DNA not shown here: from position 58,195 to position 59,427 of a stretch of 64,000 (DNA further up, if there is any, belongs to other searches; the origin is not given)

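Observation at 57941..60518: Receiver / KaiC-like ATPase / ExeA(PEP-CTERM-type) ATPase / membrane protein operon, divergent from the EPS synthase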

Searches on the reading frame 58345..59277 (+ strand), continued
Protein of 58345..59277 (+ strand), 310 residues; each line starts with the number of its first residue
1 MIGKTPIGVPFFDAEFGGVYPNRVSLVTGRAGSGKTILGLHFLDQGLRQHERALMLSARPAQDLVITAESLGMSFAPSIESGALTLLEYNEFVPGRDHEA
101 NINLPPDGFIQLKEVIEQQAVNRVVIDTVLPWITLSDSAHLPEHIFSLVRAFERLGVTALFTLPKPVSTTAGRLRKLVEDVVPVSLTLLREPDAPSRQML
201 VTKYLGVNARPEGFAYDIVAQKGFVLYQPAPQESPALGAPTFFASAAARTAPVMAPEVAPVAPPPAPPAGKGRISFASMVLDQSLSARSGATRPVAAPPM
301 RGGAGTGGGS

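Call 24: search_protein_families(library=pfam, proteins=[L074:874-4608:+, L058:7121-7972:-, L056:12145-14502:+, L039:6458-9805:+, L027:9152-11335:+, L038:8710-11349:+, L039:2846-4927:-, L071:600-2072:+, L031:8266-9423:+, L039:4696-7080:-], max_evalue=0.001)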
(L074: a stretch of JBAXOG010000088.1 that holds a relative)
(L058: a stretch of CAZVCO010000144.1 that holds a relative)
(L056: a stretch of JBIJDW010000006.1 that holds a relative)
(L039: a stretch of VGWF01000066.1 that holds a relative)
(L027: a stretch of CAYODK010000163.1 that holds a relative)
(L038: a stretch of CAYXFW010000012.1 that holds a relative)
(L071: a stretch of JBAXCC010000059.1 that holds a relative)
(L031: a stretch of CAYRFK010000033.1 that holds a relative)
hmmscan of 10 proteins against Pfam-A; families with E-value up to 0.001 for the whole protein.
L074:874-4608:+ (1244 aa): 10 families
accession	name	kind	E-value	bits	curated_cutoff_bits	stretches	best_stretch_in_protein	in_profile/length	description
PF14559.12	TPR_19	-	1.6e-18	67.2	25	0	416-471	2-56/68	Tetratricopeptide repeat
PF07719.23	TPR_2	-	2e-16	59.1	27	0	87-119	1-33/34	Tetratricopeptide repeat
PF13428.12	TPR_14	-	2.7e-13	49.6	23.5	0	224-265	2-43/44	Tetratricopeptide repeat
PF23914.1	TPR_CcmH_CycH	-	9.8e-12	45.4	42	1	151-257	46-155/158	Cytochrome c-type biogenesis protein H TPR domain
PF00515.34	TPR_1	-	1.1e-10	41.3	27.8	1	87-119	1-33/34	Tetratricopeptide repeat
PF12895.13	ANAPC3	-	8.8e-08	32.8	27.2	0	181-243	15-76/82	Anaphase-promoting complex, cyclosome, subunit 3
PF25062.1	ARM_TT21_N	-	1.1e-07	32.3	40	0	418-503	7-91/222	Tetratricopeptide repeat protein 21 N-terminal ARM repeat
PF01522.26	Polysacc_deac_1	-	2.1e-07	31.4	23.1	1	574-716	6-110/124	Polysaccharide deacetylase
PF13432.12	TPR_16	-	1.7e-06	28.8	32.7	0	197-243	5-51/65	Tetratricopeptide repeat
PF13181.12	TPR_8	-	2.5e-05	24.5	25.7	0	98-119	12-33/34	Tetratricopeptide repeat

L058:7121-7972:- (283 aa): 4 families
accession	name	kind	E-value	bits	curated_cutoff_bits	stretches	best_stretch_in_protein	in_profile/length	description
PF04311.20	DUF459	-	1.4e-50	171.9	27.2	1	83-280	1-196/197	Protein of unknown function (DUF459)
PF13472.12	Lipase_GDSL_2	-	4e-09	37.7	32.9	1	128-272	50-177/178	GDSL-like Lipase/Acylhydrolase family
PF00657.28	Lipase_GDSL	-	1.5e-07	32.2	23.6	1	118-278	58-208/208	GDSL-like Lipase/Acylhydrolase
PF19040.6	SGNH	-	0.00049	20.3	27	0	81-278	23-246/248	SGNH domain (fused to AT3 domains)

L056:12145-14502:+ (785 aa): 2 families
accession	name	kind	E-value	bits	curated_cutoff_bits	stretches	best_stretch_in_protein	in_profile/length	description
PF02638.21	GHL10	-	3.2e-14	53.2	27.9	1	480-743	30-298/311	Glycosyl hydrolase-like 10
PF13200.12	DUF4015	-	3.3e-06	26.9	27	1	518-706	63-226/313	Putative glycosyl hydrolase domain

L039:6458-9805:+ (1115 aa): 3 families
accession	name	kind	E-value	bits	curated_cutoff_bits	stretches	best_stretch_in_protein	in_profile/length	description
PF19051.5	GFO_IDH_MocA_C2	-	2.5e-31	109.5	23.3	1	894-1114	43-253/254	Oxidoreductase family, C-terminal alpha/beta domain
PF01408.29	GFO_IDH_MocA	-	3.9e-16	60.3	24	1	713-846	3-119/120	Oxidoreductase family, NAD-binding Rossmann fold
PF22725.1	GFO_IDH_MocA_C3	-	1.5e-07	31.9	27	1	919-992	29-98/124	GFO/IDH/MocA C-terminal domain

L027:9152-11335:+ (727 aa): 0 families

L038:8710-11349:+ (879 aa): 0 families

L039:2846-4927:- (693 aa): 2 families
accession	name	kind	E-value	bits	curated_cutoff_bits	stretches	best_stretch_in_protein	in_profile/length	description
PF04055.27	Radical_SAM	-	4.1e-11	43.8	29.5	1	429-587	5-165/166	Radical SAM superfamily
PF02310.24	B12-binding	-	1.7e-06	28.3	32.1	1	268-350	41-120/121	B12 binding domain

L071:600-2072:+ (490 aa): 1 family
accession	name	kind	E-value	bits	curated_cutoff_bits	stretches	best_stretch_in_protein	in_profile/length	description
PF03062.24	MBOAT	-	3.7e-36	125.5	27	1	165-391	80-325/337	MBOAT, membrane-bound O-acyltransferase family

L031:8266-9423:+ (385 aa): 2 families
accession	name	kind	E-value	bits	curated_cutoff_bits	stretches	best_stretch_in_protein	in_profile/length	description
PF04055.27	Radical_SAM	-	3.9e-16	60.1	29.5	1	146-303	2-158/166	Radical SAM superfamily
PF21016.3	RlmN_N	-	4.9e-13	49.1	24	1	45-102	3-60/60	Ribosomal RNA large subunit methyltransferase N-terminal domain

L039:4696-7080:- (794 aa): 6 families
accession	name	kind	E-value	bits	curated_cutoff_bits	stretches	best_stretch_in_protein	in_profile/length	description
PF01807.25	Zn_ribbon_DnaG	-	3.7e-38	129.7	24.9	1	195-289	2-96/98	CHC2 zinc finger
PF08275.17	DNAG_N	-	3.8e-38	130.9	26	1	312-440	1-128/128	DNA primase catalytic core, N-terminal domain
PF13155.12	Toprim_2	-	3.7e-21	75.7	22.1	1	450-534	1-87/88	Toprim-like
PF13662.12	Toprim_4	-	2e-14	54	25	1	448-521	2-82/85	Toprim domain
PF01751.28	Toprim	-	4.6e-08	33.6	23.1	1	449-512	2-83/96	Toprim domain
PF13362.12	Toprim_3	-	1.4e-07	32.3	27.2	1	450-541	3-95/95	Toprim domain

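Call 53: search_protein_families(library=pfam, proteins=[L048:11016-12704:+, L048:12729-13862:+, L048:7544-8836:+, L048:6356-7534:+, L014:7217-8767:+, L014:11203-12480:+, L014:8783-9439:+, L029:10855-11652:+, L029:11745-13148:+, L029:13756-15132:+], max_evalue=0.001)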
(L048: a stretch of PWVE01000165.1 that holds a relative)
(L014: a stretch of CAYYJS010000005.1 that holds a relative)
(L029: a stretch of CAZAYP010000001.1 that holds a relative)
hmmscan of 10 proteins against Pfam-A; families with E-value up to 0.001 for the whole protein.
L048:11016-12704:+ (562 aa): 3 families
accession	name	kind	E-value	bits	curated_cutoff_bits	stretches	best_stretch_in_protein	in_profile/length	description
PF09239.17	Topo-VIb_trans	-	2.9e-57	193.3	24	1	350-518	1-159/159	Topoisomerase VI B subunit, transducer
PF02518.31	HATPase_c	-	9.7e-10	39.3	26.4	1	43-130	5-82/111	Histidine kinase-, DNA gyrase B-, and HSP90-like ATPase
PF13589.12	HATPase_c_3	-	2.2e-07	31.4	25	1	47-166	6-117/137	Histidine kinase-, DNA gyrase B-, and HSP90-like ATPase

L048:12729-13862:+ (377 aa): 3 families
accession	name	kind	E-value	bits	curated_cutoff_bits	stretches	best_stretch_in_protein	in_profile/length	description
PF21180.3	TOP6A-Spo11_Toprim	-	3.4e-57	193.6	24.1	1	199-370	1-170/170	Topoisomerase 6 subunit A/Spo11, Toprim domain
PF20768.2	Topo_VI_alpha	-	8.4e-16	58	23.6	1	147-196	1-49/50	All-beta domain in DNA topoisomerase VI alpha subunit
PF04406.19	TP6A_N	-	1.5e-11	44.4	26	1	78-143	1-61/62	Type IIB DNA topoisomerase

L048:7544-8836:+ (430 aa): 1 family
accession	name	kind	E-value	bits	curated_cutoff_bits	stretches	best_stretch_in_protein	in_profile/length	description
PF00275.25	EPSP_synthase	-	1.9e-67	228.2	22.8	1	7-415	2-417/417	EPSP synthase (3-phosphoshikimate 1-carboxyvinyltransferase)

L048:6356-7534:+ (392 aa): 1 family
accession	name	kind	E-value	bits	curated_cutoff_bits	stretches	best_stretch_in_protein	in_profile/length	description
PF00155.27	Aminotran_1_2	-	4.9e-69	233.7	19.7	1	37-385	2-360/361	Aminotransferase class I and II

L014:7217-8767:+ (516 aa): 8 families
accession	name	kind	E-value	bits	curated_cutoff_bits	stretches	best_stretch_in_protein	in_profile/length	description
PF00072.30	Response_reg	-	1.2e-20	74.2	30.2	1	13-127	1-110/111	Response regulator receiver domain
PF02518.31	HATPase_c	-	3.4e-15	56.9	26.4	1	407-498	5-110/111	Histidine kinase-, DNA gyrase B-, and HSP90-like ATPase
PF08447.18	PAS_3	-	1.6e-11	44.8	25.6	1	185-258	2-75/89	PAS fold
PF00989.32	PAS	-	2.9e-09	37.4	22.6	1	164-270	2-108/113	PAS fold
PF13581.12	HATPase_c_2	-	2.1e-08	34.7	27.4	1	376-474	6-111/127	Histidine kinase-like ATPase domain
PF13188.13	PAS_8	-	1.7e-06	28.1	21.8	1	164-222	2-59/65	PAS domain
PF08448.16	PAS_4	-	1.1e-05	26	23.1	1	177-277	9-109/110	PAS fold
PF13426.13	PAS_9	-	0.00012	22.7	27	1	176-275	4-103/103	PAS domain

L014:11203-12480:+ (425 aa): 1 family
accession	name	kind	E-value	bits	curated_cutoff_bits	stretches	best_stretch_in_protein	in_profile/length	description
PF00180.25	Iso_dh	-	1.2e-88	298.1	27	1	31-416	2-348/348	Isocitrate/isopropylmalate dehydrogenase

L014:8783-9439:+ (218 aa): 5 families
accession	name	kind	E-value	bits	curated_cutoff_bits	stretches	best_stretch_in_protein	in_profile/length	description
PF00072.30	Response_reg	-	2.2e-25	89.4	30.2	1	6-119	1-111/111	Response regulator receiver domain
PF00196.25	GerE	-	6e-20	71.1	23.5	1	155-210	2-57/57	Bacterial regulatory proteins, luxR family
PF08281.18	Sigma70_r4_2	-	1.4e-08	34.7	25.7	1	156-198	11-54/54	Sigma-70, region 4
PF04545.22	Sigma70_r4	-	1.1e-05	25.3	24.1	1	156-198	5-48/50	Sigma-70, region 4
PF13384.12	HTH_23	-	0.00011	22.4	24.6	1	161-194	8-41/50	Homeodomain-like domain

L029:10855-11652:+ (265 aa): 0 families

L029:11745-13148:+ (467 aa): 1 family
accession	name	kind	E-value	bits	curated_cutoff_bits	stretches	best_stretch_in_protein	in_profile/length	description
PF02321.23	OEP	-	1.8e-60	204.4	22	2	62-248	2-187/187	Outer membrane efflux protein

L029:13756-15132:+ (458 aa): 3 families
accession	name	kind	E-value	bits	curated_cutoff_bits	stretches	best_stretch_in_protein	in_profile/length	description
PF16576.10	HlyD_D23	-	1.3e-13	51.2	30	1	68-291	18-214/214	Barrel-sandwich domain of CusB or HlyD membrane-fusion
PF13437.12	HlyD_3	-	9.9e-09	36.3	22.2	1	180-287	2-105/106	HlyD family secretion protein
PF13533.13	Biotin_lipoyl_2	-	5.3e-06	26.6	29.8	1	74-100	5-31/32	Biotin-lipoyl like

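Call 60: search_protein_families(library=padloc, proteins=[window:58345-59277:+], max_evalue=0.001)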
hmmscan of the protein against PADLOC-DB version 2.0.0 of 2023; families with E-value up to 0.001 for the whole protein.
window:58345-59277:+ (310 aa): 0 families

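Call 64: search_protein_representatives(alignment_id=A4)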
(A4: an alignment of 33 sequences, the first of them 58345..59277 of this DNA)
Query: 33 sequences, 306 profile positions. Proteins with E-value up to 0.001 (for the whole library): 5801; up to 1e-10: 1333; up to 1e-30: 96. The best 150 are listed.
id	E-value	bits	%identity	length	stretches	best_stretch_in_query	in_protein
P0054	4.8e-113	394.3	-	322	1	1-293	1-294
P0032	6.4e-111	387.3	-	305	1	2-297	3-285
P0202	1.7e-106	372.7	-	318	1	1-283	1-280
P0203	2.3e-104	365.8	-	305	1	1-300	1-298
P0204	1.5e-103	363.0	-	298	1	3-286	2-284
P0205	4.8e-99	348.3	-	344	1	3-289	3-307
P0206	1.4e-95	336.9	-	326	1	1-301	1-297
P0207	1.5e-95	336.8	-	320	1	1-283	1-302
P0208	5.3e-95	335.0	-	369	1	1-271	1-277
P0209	4.7e-93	328.6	-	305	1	1-278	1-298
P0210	1.1e-92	327.5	-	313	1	16-282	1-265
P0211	3.5e-92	325.7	-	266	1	1-233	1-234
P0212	1.0e-90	320.9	-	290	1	1-278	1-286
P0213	1.6e-90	320.3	-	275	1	1-245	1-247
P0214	3.6e-90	319.1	-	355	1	1-287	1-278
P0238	3.5e-57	210.8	-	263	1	1-247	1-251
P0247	4.5e-52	194.0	-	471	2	2-296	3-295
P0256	5.9e-44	167.4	-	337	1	6-224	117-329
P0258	4.5e-43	164.4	-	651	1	3-264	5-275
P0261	3.5e-40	155.0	-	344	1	4-223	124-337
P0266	6.5e-39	150.8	-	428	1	3-253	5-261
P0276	4.3e-36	141.5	-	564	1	4-235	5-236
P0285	3.6e-32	128.7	-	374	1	3-238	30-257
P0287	6.2e-32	127.9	-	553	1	3-237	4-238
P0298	7.6e-30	121.0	-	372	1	4-287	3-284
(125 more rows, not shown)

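Call 68: predict_structure(alignment_id=A4)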
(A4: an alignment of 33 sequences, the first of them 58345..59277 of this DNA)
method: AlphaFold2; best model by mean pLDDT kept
length: 310 residues; sequences in the alignment: 33
mean_pLDDT: 81.1   pTM: 0.71
mean pLDDT of the five models: 81.1, 79.9, 79.7, 79.2, 77.6
residues with pLDDT >= 90: 189; 70-90: 30; 50-70: 36; < 50: 55
segments of 3 or more residues with pLDDT < 50: 96-104, 243-257, 268-273, 285-293, 295-299
pLDDT, mean of each block of 10 residues (from residue 1): 93 97 98 97 98 97 98 97 95 55 66 96 96 84 94 98 94 95 97 94 91 94 94 63 46 46 47 51 46 46 51
secondary structure, 60 per line:
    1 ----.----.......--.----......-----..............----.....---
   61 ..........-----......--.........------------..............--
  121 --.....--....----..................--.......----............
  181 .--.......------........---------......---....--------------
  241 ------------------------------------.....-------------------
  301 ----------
elements in order: H10-16 E24-29 H35-48 E53-57 H61-70 H76-81 E84-88 H89-92 H105-118 E123-127 H130-133 H138-155 E158-164 H169-181 E184-190 E197-204 E214-219 E223-226 H277-281

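Call 70: find_homologous_proteins(query=P0258, max_evalue=1e-10)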
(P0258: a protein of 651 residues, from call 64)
Query P0258 (651 aa): 45 proteins with E <= 1e-10 among 8000 candidates.
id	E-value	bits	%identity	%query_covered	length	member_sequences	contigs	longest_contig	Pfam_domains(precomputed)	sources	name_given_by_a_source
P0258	0.0e+0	1491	100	100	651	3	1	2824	PF06745.20,PF13401.13,PF13481.13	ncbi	-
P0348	0.0e+0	1136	77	98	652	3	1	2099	PF13173.13,PF06745.20,PF13401.13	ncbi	-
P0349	8.0e-29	119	33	42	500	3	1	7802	PF13401.13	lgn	-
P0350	5.1e-25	107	31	41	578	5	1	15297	PF05036.19,PF13401.13,PF13191.13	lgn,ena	-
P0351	7.4e-24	103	32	41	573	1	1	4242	PF00691.26,PF13401.13,PF13191.13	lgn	-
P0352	7.1e-22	96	28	43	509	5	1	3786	PF00691.26,PF13401.13,PF13191.13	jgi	-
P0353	8.4e-21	93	29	41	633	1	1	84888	PF13604.13,PF13401.13,PF01471.24,PF13191.13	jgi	jgi:general secretion pathway protein A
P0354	1.6e-20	92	31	41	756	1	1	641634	PF13604.13,PF13401.13,PF20703.4,PF01637.25,PF01471.24,PF13191.13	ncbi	ncbi:MAG: AAA family ATPase [Myxococcota bacterium]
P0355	1.8e-20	92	30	41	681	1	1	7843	PF13604.13,PF13401.13,PF01471.24,PF13191.13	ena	-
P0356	4.3e-20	90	28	41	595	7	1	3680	PF13401.13,PF25199.2,PF13191.13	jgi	jgi:general secretion pathway protein A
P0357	1.3e-19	89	27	41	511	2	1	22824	PF13173.13,PF13401.13,PF09848.16,PF13191.13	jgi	-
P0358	8.5e-19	86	29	42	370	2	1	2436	PF13173.13,PF01443.25,PF13604.13,PF13245.13,PF13401.13,PF09848.16,PF20720.4,PF13191.13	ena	-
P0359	4.2e-18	84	29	41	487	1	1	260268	PF13245.13,PF13401.13,PF13191.13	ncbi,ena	-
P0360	4.7e-18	84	29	41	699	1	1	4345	PF05036.19,PF13604.13,PF13245.13,PF13401.13,PF13191.13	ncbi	-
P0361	6.8e-18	83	28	41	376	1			PF13604.13,PF13245.13,PF13401.13,PF13191.13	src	-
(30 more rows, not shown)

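Call 71: find_encoding_contigs(protein=P0258, flank=5000, max_places=3)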
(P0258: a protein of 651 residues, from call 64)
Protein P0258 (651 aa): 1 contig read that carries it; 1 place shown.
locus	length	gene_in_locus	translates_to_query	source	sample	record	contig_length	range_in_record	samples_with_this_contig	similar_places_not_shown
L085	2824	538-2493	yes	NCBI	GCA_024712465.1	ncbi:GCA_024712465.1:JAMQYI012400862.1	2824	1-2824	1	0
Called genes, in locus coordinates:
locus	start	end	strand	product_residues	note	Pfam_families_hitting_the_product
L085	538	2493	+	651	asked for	PF06745:ATPase, PF13481:AAA_25 (faint), PF13401:AAA_22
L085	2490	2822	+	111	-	?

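Call 72: find_encoding_contigs(protein=P0348, flank=5000, max_places=3)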
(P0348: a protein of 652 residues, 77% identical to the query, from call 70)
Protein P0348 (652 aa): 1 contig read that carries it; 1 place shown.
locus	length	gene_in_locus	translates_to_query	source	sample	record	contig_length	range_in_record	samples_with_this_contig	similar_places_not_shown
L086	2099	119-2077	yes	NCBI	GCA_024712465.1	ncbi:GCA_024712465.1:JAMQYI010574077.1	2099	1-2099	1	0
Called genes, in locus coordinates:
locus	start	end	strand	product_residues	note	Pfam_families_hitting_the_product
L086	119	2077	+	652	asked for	PF06745:ATPase, PF13173:AAA_14 (faint), PF13401:AAA_22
